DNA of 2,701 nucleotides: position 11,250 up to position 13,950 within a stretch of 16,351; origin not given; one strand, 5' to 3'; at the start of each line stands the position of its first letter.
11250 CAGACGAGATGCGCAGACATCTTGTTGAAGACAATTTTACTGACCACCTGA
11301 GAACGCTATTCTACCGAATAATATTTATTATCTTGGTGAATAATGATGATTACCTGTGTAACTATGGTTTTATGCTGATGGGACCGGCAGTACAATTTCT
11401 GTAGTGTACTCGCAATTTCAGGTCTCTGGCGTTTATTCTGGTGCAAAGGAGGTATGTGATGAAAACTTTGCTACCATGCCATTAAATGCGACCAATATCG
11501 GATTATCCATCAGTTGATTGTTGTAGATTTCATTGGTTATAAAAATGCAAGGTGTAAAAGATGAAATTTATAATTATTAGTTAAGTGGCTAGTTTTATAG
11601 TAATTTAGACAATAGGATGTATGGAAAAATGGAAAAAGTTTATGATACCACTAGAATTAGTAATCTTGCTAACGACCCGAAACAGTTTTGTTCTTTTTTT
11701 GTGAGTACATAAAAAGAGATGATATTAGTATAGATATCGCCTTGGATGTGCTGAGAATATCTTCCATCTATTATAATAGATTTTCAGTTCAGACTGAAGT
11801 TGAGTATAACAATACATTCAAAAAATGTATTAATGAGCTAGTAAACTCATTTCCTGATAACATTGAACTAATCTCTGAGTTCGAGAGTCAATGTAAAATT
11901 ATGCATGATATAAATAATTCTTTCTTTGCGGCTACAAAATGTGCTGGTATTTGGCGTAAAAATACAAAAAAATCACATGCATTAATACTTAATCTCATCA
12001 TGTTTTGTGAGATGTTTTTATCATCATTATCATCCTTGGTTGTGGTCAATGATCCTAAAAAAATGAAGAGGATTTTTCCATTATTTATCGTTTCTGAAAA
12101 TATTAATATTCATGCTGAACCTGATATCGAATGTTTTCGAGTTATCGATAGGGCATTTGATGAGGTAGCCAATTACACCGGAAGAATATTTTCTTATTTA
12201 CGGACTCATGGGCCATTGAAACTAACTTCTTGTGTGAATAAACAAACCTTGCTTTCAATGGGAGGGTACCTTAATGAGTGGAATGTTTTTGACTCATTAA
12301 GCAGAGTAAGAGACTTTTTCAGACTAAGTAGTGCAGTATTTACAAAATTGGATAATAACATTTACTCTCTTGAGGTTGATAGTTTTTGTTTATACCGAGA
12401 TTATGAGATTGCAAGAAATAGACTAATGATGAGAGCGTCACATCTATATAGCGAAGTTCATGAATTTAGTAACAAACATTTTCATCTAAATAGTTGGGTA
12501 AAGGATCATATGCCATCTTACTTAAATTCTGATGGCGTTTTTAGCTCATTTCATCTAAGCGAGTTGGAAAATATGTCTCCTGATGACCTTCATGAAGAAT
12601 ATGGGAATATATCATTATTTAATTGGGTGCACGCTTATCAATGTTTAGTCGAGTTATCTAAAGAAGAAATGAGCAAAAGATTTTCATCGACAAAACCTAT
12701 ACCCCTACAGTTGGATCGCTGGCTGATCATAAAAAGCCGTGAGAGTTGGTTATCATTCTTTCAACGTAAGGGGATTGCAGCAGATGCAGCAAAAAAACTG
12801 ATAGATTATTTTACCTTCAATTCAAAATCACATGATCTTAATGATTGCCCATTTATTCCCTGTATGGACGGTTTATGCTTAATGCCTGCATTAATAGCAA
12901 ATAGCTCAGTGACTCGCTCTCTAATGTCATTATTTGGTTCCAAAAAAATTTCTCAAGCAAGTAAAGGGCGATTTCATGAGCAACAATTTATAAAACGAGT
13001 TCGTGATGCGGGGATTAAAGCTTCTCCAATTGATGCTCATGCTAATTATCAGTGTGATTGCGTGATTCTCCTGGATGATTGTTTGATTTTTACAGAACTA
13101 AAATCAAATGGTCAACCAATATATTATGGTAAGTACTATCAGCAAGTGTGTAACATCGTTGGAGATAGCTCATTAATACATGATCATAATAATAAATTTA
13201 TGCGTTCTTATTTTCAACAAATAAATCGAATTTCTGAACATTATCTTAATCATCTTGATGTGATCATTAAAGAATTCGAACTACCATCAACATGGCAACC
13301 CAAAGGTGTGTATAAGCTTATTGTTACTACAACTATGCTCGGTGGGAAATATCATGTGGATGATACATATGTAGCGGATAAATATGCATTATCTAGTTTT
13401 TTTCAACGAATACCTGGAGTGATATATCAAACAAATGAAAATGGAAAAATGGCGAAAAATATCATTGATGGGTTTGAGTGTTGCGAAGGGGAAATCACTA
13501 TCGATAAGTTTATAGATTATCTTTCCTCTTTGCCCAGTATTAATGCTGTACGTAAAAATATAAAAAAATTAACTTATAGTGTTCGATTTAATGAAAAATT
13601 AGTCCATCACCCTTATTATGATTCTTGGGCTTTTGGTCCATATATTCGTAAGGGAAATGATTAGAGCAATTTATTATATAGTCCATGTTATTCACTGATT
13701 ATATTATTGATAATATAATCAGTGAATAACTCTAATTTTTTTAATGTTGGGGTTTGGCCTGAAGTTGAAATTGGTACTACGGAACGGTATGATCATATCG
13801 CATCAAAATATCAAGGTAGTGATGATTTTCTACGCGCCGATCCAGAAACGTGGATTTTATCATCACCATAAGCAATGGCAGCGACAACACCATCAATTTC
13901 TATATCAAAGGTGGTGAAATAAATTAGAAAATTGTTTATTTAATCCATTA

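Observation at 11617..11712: Ambiguous start of the 658-aa gene: T7 homopolymer separates an RBS-preceded ATG from the long reading frame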

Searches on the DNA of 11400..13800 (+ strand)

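Call 6: search_dna_similar(query=window:11400-13800:+, collection=ecoli_genomes, mode=near, max_rows=40)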
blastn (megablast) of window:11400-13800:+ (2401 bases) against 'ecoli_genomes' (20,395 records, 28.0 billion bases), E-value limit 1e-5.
Records with a match: 359; places in all: 372; records where one place covers at least 80% of the query: 332.
Genomes with a match: 359 of 5426; with a place that covers at least 80% of the query: 332. Places per genome that has any: lowest 1, median 1, highest 3. On chromosomes: 365 places; on plasmids: 7.
Best place of each record, by identity: >=99% 331; 95-99% 9; 80-90% 19.
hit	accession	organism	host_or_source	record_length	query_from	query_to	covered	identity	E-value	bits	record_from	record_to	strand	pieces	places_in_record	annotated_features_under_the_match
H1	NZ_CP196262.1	Escherichia coli strain AH21E028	Homo sapiens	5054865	1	2401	100%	100.0%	0e+0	4451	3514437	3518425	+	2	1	hypothetical protein (x2) | IS1 family transposase | IS1-like element IS1A family transposase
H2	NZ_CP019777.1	Escherichia coli NU14 strain NU14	Homo sapiens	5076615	1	2401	100%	100.0%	0e+0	4434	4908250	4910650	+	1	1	hypothetical protein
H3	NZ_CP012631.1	Escherichia coli strain SF-173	Homo sapiens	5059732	1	2401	100%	100.0%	0e+0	4434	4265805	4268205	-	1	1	hypothetical protein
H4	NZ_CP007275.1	Escherichia coli strain O18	-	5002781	1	2401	100%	100.0%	0e+0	4434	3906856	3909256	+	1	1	hypothetical protein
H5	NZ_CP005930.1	Escherichia coli APEC IMT5155 strain APEC IMT5155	chicken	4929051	1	2401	100%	100.0%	0e+0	4434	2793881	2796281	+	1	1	hypothetical protein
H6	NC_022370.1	Escherichia coli PMV-1 strain PMV-1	-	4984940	1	2401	100%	100.0%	0e+0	4434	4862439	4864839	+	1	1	hypothetical protein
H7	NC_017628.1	Escherichia coli IHE3034 strain IHE3034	-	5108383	1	2401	100%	100.0%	0e+0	4434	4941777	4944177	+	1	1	hypothetical protein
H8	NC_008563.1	Escherichia coli APEC O1 strain APEC O1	lesion site (lung) of a dead turkey ...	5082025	1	2401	100%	100.0%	0e+0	4434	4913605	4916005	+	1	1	hypothetical protein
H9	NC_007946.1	Escherichia coli UTI89 strain UTI89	-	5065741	1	2401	100%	100.0%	0e+0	4434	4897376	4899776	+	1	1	hypothetical protein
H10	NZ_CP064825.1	Escherichia coli UTI89 strain UTI89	Homo sapiens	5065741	1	2401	100%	100.0%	0e+0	4434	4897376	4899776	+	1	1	hypothetical protein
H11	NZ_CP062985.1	Escherichia coli UTI89 strain UTI89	Homo sapiens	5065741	1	2401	100%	100.0%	0e+0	4434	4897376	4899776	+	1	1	hypothetical protein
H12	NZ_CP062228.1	Escherichia coli strain UTI89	Homo sapiens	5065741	1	2401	100%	100.0%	0e+0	4434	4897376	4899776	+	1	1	hypothetical protein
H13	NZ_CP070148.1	Escherichia coli strain FDAARGOS_1297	Homo sapiens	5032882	1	2401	100%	100.0%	0e+0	4434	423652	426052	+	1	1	hypothetical protein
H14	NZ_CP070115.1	Escherichia coli strain FDAARGOS_1298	Homo sapiens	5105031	1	2401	100%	100.0%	0e+0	4434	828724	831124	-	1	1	hypothetical protein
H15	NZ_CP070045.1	Escherichia coli strain FDAARGOS_1303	Homo sapiens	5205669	1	2401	100%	100.0%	0e+0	4434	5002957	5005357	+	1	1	hypothetical protein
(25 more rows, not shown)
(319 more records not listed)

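Call 8: get_annotated_region(hit=H9, flank=12000)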
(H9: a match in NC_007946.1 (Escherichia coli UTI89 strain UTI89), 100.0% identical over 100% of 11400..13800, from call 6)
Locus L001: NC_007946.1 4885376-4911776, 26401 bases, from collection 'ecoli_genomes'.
description: Escherichia coli UTI89, complete sequence
organism: Escherichia coli UTI89 strain UTI89 (NCBI taxid 364106)
replicon: chromosome; assembly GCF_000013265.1
host: -; source: -; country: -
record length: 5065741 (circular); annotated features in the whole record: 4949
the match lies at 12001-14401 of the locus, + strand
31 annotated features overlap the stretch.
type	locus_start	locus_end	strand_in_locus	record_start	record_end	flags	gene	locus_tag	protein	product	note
CDS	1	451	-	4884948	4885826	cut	-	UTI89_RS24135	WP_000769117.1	restriction endonuclease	-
CDS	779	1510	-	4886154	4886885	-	-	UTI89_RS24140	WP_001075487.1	inovirus Gp2 family protein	-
CDS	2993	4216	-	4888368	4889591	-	-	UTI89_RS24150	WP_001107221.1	hypothetical protein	-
CDS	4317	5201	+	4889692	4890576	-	-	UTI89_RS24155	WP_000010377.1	GTPase family protein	-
CDS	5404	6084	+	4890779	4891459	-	-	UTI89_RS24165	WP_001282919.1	helix-turn-helix transcriptional regulator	-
CDS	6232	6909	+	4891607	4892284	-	-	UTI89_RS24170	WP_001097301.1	hypothetical protein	-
CDS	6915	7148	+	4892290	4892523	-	-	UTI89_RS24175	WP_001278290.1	DUF905 family protein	-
CDS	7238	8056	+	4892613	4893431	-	-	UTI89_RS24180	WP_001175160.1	DUF932 domain-containing protein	-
CDS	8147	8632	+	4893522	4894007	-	-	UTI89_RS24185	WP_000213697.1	antirestriction protein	-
CDS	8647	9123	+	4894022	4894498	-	-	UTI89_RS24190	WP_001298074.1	JAB domain-containing protein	-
CDS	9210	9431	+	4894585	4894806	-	-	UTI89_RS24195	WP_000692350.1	DUF987 domain-containing protein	-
CDS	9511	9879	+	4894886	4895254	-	-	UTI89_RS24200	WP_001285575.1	type IV toxin-antitoxin system YeeU family antitoxin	-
CDS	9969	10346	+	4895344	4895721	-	-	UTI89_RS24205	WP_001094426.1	TA system toxin CbtA family protein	-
CDS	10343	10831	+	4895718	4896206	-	-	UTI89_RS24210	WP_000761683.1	DUF5983 family protein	-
CDS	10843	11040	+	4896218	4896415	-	-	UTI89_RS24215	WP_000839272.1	DUF957 domain-containing protein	-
CDS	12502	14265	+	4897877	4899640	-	-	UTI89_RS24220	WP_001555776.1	hypothetical protein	-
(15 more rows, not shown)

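Call 10: search_dna_similar(query=window:11500-12100:+, collection=ecoli_genomes, mode=distant, max_rows=60, rows=spread)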
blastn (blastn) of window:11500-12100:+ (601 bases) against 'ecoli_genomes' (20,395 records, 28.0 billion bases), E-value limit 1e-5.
Records with a match: 337; places in all: 338; records where one place covers at least 80% of the query: 332.
Genomes with a match: 337 of 5426; with a place that covers at least 80% of the query: 332. Places per genome that has any: lowest 1, median 1, highest 2. On chromosomes: 338 places; on plasmids: 0.
Best place of each record, by identity: >=99% 303; 95-99% 21; 90-95% 13.
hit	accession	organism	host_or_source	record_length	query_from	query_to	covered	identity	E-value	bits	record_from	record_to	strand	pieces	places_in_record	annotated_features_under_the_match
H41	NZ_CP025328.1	Escherichia coli strain ExPEC XM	Duck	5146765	1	601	100%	100.0%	0e+0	1085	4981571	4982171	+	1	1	hypothetical protein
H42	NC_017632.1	Escherichia coli UM146 strain UM146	-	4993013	1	601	100%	100.0%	0e+0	1085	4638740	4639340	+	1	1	hypothetical protein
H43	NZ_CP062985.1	Escherichia coli UTI89 strain UTI89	Homo sapiens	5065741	1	601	100%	100.0%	0e+0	1085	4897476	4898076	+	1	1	hypothetical protein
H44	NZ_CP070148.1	Escherichia coli strain FDAARGOS_1297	Homo sapiens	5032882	1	601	100%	100.0%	0e+0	1085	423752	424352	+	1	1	hypothetical protein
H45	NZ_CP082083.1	Escherichia coli strain MS20654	Homo sapiens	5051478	1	601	100%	100.0%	0e+0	1085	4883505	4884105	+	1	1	hypothetical protein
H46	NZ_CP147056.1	Escherichia coli strain 1002W03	river water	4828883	1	601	100%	100.0%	0e+0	1085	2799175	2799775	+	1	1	hypothetical protein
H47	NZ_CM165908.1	Escherichia coli strain N56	Homo sapiens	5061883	1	601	100%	100.0%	0e+0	1085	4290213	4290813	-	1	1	hypothetical protein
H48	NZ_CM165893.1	Escherichia coli strain N39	Homo sapiens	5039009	1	601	100%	100.0%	0e+0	1085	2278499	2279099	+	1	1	hypothetical protein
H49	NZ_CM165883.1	Escherichia coli strain N61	Homo sapiens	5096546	1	601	100%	100.0%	0e+0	1085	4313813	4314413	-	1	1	hypothetical protein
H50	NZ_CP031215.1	Escherichia coli strain Es_ST80_L1_NDM_10_2017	Homo sapiens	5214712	1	601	100%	99.8%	0e+0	1078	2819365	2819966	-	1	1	hypothetical protein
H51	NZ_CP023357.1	Escherichia coli strain 317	canine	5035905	1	601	100%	99.8%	0e+0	1078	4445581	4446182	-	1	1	hypothetical protein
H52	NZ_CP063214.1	Escherichia coli strain ERP001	Red panda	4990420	1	601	100%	99.8%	0e+0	1078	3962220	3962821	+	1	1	hypothetical protein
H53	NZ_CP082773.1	Escherichia coli O99:H6 strain CU42ET-1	Homo sapiens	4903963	1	601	100%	99.8%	0e+0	1078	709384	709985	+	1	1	hypothetical protein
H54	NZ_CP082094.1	Escherichia coli strain MS15236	Homo sapiens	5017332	1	601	100%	99.8%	0e+0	1078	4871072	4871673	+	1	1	hypothetical protein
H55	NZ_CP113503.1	Escherichia coli strain 16843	Homo sapiens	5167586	1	601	100%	99.8%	0e+0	1078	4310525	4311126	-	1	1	hypothetical protein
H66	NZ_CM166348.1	Escherichia coli strain CH4796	Homo sapiens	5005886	1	601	100%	99.5%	0e+0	1101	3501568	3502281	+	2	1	hypothetical protein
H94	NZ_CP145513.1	Escherichia coli strain L1PEag1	cape gooseberry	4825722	1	601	100%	98.5%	0e+0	1045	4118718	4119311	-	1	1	hypothetical protein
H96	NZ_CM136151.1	Escherichia coli strain PRO_A-1505-6W-A_ESBL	Homo sapiens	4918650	1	601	100%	98.2%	0e+0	1050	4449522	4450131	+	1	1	hypothetical protein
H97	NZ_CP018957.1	Escherichia coli strain Ecol_316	Homo sapiens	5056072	1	601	100%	94.5%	0e+0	1007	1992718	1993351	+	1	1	hypothetical protein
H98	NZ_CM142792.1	Escherichia coli strain GPEC1165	chicken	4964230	1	601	100%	93.3%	0e+0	993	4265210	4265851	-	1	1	hypothetical protein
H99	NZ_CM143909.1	Escherichia coli strain E01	Homo sapiens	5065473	1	601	100%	92.2%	0e+0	978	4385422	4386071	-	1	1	hypothetical protein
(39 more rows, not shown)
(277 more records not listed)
